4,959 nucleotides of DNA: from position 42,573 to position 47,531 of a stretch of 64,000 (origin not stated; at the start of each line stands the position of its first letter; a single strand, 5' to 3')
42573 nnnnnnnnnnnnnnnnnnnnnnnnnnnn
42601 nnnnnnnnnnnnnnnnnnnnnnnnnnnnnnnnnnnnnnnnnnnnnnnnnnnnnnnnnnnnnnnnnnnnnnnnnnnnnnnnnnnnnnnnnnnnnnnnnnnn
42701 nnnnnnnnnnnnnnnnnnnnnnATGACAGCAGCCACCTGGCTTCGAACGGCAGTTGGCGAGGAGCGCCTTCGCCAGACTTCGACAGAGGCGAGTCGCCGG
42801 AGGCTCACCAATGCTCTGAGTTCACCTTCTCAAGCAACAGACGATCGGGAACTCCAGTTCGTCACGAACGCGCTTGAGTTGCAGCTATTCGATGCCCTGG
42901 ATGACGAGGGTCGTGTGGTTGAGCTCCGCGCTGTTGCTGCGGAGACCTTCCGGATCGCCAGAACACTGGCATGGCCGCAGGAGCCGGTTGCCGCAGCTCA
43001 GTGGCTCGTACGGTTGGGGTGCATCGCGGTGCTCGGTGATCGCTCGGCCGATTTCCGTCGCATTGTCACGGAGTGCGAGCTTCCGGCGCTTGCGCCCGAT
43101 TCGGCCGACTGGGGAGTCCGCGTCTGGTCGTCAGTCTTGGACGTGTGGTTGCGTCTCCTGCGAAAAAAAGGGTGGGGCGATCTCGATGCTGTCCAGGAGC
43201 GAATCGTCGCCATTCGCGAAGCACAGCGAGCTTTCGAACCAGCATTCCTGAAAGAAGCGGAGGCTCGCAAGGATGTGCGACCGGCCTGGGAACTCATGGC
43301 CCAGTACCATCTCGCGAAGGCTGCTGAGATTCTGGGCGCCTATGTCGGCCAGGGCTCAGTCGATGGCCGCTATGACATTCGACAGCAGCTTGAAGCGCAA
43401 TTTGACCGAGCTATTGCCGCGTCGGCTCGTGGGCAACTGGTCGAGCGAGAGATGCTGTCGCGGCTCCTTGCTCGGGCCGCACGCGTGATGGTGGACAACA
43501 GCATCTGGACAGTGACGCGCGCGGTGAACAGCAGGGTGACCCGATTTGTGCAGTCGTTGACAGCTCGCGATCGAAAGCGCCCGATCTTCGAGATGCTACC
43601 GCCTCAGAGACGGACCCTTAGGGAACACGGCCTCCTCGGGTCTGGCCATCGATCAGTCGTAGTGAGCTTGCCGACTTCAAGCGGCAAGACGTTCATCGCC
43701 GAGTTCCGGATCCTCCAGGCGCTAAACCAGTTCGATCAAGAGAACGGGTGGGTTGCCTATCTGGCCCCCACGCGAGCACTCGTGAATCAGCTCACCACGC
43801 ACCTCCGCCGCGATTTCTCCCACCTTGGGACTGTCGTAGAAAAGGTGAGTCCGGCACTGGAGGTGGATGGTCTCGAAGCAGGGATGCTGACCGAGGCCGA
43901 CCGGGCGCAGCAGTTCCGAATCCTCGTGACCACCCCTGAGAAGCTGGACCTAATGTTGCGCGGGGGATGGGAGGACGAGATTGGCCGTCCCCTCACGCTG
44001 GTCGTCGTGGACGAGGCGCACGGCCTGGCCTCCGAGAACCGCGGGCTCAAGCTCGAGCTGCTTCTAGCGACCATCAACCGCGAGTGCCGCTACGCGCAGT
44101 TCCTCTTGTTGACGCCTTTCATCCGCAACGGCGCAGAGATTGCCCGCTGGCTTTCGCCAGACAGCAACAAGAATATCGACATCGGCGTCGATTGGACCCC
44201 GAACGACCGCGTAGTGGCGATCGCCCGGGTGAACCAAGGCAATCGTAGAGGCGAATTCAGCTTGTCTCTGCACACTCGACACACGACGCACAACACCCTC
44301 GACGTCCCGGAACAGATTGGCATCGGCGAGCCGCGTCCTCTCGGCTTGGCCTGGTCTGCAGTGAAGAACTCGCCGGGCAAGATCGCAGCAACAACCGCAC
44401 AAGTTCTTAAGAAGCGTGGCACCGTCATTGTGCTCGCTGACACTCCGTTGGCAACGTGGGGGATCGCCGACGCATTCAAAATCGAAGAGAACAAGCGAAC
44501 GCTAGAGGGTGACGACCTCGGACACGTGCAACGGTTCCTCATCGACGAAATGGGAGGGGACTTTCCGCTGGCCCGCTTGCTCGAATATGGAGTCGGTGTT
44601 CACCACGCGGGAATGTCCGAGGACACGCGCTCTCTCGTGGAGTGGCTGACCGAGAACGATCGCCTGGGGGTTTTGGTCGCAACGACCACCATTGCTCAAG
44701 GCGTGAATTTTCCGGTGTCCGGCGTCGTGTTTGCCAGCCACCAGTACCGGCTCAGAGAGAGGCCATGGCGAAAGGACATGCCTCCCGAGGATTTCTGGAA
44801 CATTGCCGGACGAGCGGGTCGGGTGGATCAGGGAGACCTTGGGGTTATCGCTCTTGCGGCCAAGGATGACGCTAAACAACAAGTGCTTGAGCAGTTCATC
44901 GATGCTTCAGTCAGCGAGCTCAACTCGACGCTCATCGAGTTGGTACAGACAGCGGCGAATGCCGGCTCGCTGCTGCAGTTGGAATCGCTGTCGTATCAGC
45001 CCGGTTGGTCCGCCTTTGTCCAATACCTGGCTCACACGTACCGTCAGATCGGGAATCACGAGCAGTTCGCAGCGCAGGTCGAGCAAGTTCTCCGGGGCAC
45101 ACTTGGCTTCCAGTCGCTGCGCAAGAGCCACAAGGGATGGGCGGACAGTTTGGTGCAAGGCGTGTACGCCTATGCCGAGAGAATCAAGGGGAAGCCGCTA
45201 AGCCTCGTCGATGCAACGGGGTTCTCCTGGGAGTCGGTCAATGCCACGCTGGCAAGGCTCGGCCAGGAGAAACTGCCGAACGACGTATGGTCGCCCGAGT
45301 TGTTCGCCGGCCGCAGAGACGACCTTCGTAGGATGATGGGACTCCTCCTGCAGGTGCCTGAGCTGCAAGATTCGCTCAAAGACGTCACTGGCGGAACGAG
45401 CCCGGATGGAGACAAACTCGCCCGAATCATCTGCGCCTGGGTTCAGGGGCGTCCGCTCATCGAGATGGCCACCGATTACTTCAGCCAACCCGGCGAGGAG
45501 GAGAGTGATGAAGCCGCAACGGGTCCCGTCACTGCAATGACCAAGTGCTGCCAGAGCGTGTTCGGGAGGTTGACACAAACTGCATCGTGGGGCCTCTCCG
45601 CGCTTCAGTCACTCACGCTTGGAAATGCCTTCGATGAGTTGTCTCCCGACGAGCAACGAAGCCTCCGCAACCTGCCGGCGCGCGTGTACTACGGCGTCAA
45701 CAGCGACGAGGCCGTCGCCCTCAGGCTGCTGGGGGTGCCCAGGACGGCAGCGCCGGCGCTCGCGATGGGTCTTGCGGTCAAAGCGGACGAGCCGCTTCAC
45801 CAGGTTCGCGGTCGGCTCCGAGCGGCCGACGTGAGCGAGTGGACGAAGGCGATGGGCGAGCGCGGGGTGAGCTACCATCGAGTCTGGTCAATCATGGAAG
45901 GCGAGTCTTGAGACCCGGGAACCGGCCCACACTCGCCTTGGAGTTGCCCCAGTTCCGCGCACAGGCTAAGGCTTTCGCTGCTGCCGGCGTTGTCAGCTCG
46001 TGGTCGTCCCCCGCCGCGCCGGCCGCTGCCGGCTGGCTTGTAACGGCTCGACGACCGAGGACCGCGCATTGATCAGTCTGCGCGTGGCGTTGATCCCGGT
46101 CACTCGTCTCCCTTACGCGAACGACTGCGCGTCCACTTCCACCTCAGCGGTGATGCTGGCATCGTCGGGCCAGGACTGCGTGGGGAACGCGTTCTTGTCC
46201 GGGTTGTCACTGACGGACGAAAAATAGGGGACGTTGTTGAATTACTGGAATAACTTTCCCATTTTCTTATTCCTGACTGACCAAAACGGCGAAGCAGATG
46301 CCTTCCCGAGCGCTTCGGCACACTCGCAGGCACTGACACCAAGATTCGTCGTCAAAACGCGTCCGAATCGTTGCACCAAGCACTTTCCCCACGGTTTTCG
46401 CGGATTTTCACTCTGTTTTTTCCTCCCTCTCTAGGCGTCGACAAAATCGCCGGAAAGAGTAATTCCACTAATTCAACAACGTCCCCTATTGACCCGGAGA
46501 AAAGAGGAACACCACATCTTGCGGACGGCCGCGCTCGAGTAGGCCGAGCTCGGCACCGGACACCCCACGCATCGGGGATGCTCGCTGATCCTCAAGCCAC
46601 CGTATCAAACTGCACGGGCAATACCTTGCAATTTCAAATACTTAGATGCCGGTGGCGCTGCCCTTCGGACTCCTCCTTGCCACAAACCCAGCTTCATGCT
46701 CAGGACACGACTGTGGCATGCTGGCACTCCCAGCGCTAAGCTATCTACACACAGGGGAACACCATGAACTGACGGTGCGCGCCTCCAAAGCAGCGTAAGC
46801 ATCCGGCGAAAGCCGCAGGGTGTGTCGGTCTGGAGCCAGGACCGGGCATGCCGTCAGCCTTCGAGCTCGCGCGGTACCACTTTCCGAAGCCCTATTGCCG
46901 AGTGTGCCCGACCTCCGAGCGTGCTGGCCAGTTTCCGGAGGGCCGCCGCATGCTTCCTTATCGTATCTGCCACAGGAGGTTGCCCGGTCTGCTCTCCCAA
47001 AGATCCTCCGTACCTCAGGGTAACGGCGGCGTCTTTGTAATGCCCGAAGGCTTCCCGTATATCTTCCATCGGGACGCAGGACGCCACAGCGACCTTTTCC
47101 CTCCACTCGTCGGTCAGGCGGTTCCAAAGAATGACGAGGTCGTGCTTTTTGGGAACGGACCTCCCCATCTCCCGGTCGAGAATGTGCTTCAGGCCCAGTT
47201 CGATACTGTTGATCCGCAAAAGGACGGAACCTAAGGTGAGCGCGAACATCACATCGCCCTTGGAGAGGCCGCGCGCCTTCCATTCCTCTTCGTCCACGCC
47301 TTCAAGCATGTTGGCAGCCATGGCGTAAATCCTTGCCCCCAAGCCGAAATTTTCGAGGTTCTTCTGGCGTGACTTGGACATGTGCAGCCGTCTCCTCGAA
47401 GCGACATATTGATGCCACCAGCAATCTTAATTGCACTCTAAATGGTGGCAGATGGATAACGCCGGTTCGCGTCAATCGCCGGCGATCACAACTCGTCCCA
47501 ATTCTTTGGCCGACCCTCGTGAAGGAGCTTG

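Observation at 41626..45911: Operon of a small ORF, a PD-(D/E)xK nuclease-like protein and a 1062-aa DEAH helicase inside a decayed defence island: Hachiman-like or a new nuclease-helicase immunity system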

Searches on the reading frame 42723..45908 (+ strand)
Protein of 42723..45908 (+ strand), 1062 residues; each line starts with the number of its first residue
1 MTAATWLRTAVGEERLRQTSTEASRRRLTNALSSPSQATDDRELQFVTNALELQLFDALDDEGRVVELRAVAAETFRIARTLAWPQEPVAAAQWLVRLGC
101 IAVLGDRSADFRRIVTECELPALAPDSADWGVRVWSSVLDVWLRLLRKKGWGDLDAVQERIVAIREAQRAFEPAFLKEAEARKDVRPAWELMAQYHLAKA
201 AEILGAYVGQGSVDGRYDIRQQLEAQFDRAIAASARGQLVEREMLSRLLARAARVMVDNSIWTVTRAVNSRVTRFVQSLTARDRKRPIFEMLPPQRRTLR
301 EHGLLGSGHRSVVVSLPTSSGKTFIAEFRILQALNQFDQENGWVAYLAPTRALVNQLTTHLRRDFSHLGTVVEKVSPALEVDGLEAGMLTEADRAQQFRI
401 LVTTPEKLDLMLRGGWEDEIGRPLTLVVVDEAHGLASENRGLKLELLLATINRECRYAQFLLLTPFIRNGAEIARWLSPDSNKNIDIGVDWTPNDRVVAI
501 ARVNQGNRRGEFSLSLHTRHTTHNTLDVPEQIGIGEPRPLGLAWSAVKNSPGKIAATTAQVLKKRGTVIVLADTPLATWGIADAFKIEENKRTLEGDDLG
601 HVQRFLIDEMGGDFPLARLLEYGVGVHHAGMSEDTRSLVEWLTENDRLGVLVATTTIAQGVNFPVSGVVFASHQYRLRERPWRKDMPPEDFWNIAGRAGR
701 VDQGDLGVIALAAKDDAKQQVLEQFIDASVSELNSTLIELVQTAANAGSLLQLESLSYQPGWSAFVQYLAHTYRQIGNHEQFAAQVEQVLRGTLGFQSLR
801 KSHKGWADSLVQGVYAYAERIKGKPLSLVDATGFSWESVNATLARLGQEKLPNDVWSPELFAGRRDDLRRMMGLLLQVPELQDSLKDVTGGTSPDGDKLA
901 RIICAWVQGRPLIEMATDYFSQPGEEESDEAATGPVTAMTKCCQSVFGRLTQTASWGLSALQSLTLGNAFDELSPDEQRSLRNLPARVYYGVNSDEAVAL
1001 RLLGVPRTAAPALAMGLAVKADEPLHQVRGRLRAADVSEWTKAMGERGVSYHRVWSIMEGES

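Call 10: search_protein_families(library=pfam, proteins=[window:42723-45908:+], max_evalue=1)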
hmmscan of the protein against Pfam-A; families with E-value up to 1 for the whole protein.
window:42723-45908:+ (1062 aa): 4 families
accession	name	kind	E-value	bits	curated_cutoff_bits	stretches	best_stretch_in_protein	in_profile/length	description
PF00270.35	DEAD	-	1.2e-21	77.7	26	1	307-463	13-156/167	DEAD/DEAH box helicase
PF04851.21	ResIII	-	2.9e-09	37.5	22.5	1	291-438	4-140/164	Type III restriction enzyme, res subunit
PF00271.37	Helicase_C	-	2.4e-05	25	23.5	1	621-701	39-109/110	Helicase conserved C-terminal domain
PF13302.13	Acetyltransf_3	-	0.017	16.3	25.4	1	146-279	4-135/138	Acetyltransferase (GNAT) domain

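Call 11: search_protein_families(library=padloc, proteins=[window:42723-45908:+], max_evalue=1)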
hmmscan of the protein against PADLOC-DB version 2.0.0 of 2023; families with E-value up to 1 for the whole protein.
window:42723-45908:+ (1062 aa): 40 families (the best 25 are shown)
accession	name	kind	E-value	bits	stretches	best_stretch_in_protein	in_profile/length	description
PDLC04531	PDC-M23B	-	0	1348.2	1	4-1061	4-1060/1060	-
PDLC04530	PDC-M23B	-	3.9e-187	621.9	1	226-1060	2-827/828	-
PDLC04532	PDC-M23B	-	1.2e-147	491.3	1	61-800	82-812/817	-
PDLC00192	HamB1|HamB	-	2.1e-54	182.6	1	172-716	153-670/1104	DEAD-box helicase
PDLC00194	HamB1|HamB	-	1.4e-49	166.9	1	200-919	141-867/995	DEAD-box helicase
PDLC00187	HamB1|HamB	-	6.9e-48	161.6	1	309-734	156-541/851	DEAD-box helicase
PDLC00188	HamB1|HamB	-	4.6e-45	152.1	1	285-746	237-700/1037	DEAD-box helicase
PDLC00186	HamB1|HamB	-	1.4e-44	150.3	1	309-707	161-527/864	DEAD-box helicase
PDLC00200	HamB2|HamB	-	6.2e-42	141.6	1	308-720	160-539/865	DEAD-box helicase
PDLC00174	HamB1|HamB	-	3.6e-38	129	2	274-451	288-448/1163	DEAD-box helicase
PDLC00185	HamB1|HamB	-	9.2e-35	117.7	1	309-717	157-530/871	DEAD-box helicase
PDLC00176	HamB1|HamB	-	9.2e-30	101.4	2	598-735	403-534/845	DEAD-box helicase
PDLC00175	HamB1|HamB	-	1.2e-29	100.5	1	221-745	162-673/1000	DEAD-box helicase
PDLC00178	HamB1|HamB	-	2.9e-29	99.6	2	292-481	246-426/830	DEAD-box helicase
PDLC00190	HamB1|HamB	-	7.4e-24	82.2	2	581-736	390-540/866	DEAD-box helicase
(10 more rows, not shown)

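Call 12: search_protein_families(library=ncbifam, proteins=[window:42723-45908:+], max_evalue=1)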
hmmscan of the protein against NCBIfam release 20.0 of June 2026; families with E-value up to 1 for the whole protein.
window:42723-45908:+ (1062 aa): 22 families
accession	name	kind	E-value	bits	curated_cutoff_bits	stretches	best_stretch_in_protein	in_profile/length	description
NF002654.0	PRK02362.1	equivalog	1.1e-38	133.1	887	2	283-478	16-192/739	ATP-dependent DNA helicase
NF040935.1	helicase_Hel308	equivalog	1.8e-32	112.3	1200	2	553-737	235-425/704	ATP-dependent DNA helicase Hel308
NF001308.0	PRK00254.1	equivalog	2.1e-31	108.9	1216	2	284-480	17-192/720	ATP-dependent DNA helicase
TIGR04121.1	DEXH_lig_assoc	equivalog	2.4e-22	78.5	850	2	309-482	28-199/804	ligase-associated DNA damage response DEXH box helicase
NF002251.0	PRK01172.1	equivalog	2.7e-21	75.5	891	2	616-726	280-388/674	ATP-dependent DNA helicase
NF010338.0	PRK13767.1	equivalog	1.4e-14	53.3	849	1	291-453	34-203/877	ATP-dependent helicase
TIGR03817.1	DECH_helic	hypoth_equivalog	2.6e-07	29.3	874.1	1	309-434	51-168/742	helicase/secretion neighborhood putative DEAH-box helicase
NF041063.1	DpdF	equivalog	2.9e-07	29.5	550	1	294-433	144-280/813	protein DpdF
NF010337.0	PRK13766.1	equivalog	1.9e-05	23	610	1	311-433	32-142/781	Hef nuclease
NF008166.0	PRK10917.1-4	equivalog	2.5e-05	22.6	864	2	618-676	526-584/705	ATP-dependent DNA helicase RecG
NF008163.0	PRK10917.1-1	equivalog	3.7e-05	22.2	796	1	319-437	299-404/692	ATP-dependent DNA helicase RecG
TIGR01389.1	recQ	equivalog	0.00054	18.5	640.2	1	623-731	250-345/591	DNA helicase RecQ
TIGR01587.1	cas3_core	equivalog_domain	0.00069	18.8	102.45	1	312-462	2-160/358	CRISPR-associated helicase Cas3'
TIGR00643.1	recG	equivalog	0.00069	18.4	659.4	1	320-374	267-317/629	ATP-dependent DNA helicase RecG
NF008744.0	PRK11776.1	equivalog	0.005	15.5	524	1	311-432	43-156/460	ATP-dependent RNA helicase DbpA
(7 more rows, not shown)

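Call 32: search_solved_structures(query=window:42723-45908:+, max_evalue=0.001)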
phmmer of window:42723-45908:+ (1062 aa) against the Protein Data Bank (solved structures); distinct sequences matched with E-value up to 0.001: 55.
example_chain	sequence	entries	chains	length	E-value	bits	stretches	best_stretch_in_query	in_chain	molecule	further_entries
8alz_B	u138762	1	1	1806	1.6e-45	158.8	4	613-739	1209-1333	Activating signal cointegrator 1 complex subunit 3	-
7zpq_CA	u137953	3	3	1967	5e-44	153.9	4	586-765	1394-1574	SLH1 isoform 1 | RQC trigger complex helicase SLH1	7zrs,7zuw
6s8o_B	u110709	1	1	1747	5.7e-34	120.6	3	613-707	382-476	U5 small nuclear ribonucleoprotein 200 kDa helicase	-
6qdv_B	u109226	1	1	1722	2.6e-33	118.4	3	613-707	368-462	U5 small nuclear ribonucleoprotein 200 kDa helicase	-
4f91_B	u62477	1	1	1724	2.6e-33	118.4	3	613-707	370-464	U5 small nuclear ribonucleoprotein 200 kDa helicase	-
4f92_B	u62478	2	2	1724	2.6e-33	118.4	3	613-707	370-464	U5 small nuclear ribonucleoprotein 200 kDa helicase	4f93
5urj_A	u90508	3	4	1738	2.7e-33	118.3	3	613-707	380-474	U5 small nuclear ribonucleoprotein 200 kDa helicase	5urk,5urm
4kit_B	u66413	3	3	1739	2.7e-33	118.3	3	613-707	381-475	U5 small nuclear ribonucleoprotein 200 kDa helicase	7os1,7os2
6s8q_B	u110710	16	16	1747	2.8e-33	118.3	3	613-707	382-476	U5 small nuclear ribonucleoprotein 200 kDa helicase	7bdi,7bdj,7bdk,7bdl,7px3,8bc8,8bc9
6s9i_B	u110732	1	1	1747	4e-33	117.8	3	613-707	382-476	U5 small nuclear ribonucleoprotein 200 kDa helicase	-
3jcr_C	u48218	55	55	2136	7.3e-33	116.9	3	613-707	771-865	hBrr2 | U5 small nuclear ribonucleoprotein 200 kDa helicase | Brr2, U5 small nuclear ribonucleoprotein 200 kDa helicase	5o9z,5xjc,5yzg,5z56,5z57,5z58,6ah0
6qv3_A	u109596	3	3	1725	2.9e-30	108.3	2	615-707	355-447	Pre-mRNA splicing helicase-like protein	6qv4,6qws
5m59_A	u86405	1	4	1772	3.3e-30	108.1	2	615-707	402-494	Pre-mRNA splicing helicase-like protein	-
4bgd_A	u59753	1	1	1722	9.9e-27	96.6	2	577-708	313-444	PRE-MRNA-SPLICING HELICASE BRR2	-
5m5p_A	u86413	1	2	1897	1.5e-26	96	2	577-708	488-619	Pre-mRNA-splicing helicase BRR2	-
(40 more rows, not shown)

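Call 60: list_cluster_members(proteins=[P0001, window:42723-45908:+])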
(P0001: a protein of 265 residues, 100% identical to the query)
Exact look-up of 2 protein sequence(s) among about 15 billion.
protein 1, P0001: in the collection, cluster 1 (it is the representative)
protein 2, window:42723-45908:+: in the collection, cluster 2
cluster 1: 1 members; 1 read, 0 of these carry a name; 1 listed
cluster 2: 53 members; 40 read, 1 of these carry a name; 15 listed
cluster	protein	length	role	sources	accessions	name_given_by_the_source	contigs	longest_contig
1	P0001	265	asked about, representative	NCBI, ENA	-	-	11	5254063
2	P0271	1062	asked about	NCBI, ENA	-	-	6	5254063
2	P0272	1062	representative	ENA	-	-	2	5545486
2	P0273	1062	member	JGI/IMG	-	hypothetical protein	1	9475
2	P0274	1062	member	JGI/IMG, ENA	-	-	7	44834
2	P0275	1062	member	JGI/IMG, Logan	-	-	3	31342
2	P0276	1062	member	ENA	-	-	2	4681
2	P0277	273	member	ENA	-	-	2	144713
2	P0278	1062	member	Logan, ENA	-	-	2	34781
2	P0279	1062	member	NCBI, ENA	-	-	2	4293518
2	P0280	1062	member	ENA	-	-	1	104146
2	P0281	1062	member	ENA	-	-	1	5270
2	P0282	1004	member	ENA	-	-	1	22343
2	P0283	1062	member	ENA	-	-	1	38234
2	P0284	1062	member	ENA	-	-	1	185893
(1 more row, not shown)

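Call 88: search_solved_structures(query=A5, max_evalue=1e-10, show_alignments=0)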
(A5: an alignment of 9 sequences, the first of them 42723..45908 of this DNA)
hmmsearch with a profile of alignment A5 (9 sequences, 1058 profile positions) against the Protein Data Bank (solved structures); distinct sequences matched with E-value up to 1e-10: 56.
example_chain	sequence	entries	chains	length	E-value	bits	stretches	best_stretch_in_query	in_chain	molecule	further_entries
7zpq_CA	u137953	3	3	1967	2.3e-63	217.7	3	310-479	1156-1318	SLH1 isoform 1 | RQC trigger complex helicase SLH1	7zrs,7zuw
8alz_B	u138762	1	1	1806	4.7e-60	206.8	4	613-729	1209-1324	Activating signal cointegrator 1 complex subunit 3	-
6s8o_B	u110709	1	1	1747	2.6e-53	184.5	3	310-481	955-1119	U5 small nuclear ribonucleoprotein 200 kDa helicase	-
6qdv_B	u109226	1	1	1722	3.1e-53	184.2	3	310-482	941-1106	U5 small nuclear ribonucleoprotein 200 kDa helicase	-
4f91_B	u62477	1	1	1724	3.2e-53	184.2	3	310-482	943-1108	U5 small nuclear ribonucleoprotein 200 kDa helicase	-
4f92_B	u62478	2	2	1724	3.2e-53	184.2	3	310-482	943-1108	U5 small nuclear ribonucleoprotein 200 kDa helicase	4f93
5urj_A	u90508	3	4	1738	3.3e-53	184.1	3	310-482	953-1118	U5 small nuclear ribonucleoprotein 200 kDa helicase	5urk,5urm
4kit_B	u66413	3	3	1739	3.3e-53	184.1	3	310-482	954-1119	U5 small nuclear ribonucleoprotein 200 kDa helicase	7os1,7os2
6s8q_B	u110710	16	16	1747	3.4e-53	184.1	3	310-482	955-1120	U5 small nuclear ribonucleoprotein 200 kDa helicase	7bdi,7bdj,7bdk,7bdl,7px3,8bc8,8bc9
6s9i_B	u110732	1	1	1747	5.6e-53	183.3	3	310-482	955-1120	U5 small nuclear ribonucleoprotein 200 kDa helicase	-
3jcr_C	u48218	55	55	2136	9.1e-53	182.6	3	310-482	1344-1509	hBrr2 | U5 small nuclear ribonucleoprotein 200 kDa helicase | Brr2, U5 small nuclear ribonucleoprotein 200 kDa helicase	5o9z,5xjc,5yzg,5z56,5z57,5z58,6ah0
6qv3_A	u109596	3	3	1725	3.2e-44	154.4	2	559-707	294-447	Pre-mRNA splicing helicase-like protein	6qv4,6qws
5m59_A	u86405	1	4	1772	3.6e-44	154.2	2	559-707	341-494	Pre-mRNA splicing helicase-like protein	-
2va8_A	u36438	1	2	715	4.3e-40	140.7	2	551-737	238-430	SKI2-TYPE HELICASE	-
4bgd_A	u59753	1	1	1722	7.5e-37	130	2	604-735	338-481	PRE-MRNA-SPLICING HELICASE BRR2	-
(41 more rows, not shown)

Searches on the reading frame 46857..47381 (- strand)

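Call 35: search_protein_families(library=pfam, proteins=[window:46857-47381:-], max_evalue=0.1)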
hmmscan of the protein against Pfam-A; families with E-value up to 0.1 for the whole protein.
window:46857-47381:- (175 aa): 1 family
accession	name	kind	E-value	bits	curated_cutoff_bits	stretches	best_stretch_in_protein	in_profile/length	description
PF05168.19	HEPN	-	0.033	14.8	22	1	59-130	34-95/117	HEPN domain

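Call 67: search_protein_families(library=padloc, proteins=[window:46857-47381:-], max_evalue=0.01)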
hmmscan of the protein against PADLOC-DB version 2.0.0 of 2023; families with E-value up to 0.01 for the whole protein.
window:46857-47381:- (175 aa): 0 families
